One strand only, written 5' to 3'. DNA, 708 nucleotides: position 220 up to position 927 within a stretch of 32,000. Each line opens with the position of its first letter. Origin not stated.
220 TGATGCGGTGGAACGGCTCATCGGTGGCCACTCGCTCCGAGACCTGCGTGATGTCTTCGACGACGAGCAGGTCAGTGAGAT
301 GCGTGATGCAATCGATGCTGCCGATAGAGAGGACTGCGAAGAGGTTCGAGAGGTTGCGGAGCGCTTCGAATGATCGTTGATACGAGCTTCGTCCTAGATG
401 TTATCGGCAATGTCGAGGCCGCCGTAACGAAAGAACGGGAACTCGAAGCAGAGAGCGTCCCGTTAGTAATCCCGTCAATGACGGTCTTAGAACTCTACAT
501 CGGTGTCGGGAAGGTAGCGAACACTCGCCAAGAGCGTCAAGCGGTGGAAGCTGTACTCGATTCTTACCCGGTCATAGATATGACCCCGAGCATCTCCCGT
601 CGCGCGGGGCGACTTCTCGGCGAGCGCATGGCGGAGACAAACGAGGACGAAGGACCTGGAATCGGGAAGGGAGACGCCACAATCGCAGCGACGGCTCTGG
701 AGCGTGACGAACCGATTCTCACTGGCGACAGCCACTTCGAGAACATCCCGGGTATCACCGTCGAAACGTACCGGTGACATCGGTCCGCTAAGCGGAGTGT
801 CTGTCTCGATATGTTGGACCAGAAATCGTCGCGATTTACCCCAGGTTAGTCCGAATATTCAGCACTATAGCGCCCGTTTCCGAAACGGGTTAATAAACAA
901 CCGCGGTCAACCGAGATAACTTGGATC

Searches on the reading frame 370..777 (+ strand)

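Call 63: search_protein_families(library=pfam, proteins=[window:370-777:+], max_evalue=0.00001)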
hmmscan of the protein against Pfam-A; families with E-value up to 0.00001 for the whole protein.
window:370-777:+ (135 aa): 1 family
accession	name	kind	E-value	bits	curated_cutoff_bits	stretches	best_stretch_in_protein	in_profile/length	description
PF01850.27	PIN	-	2.7e-14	54.2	23.6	1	1-127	1-118/120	PIN domain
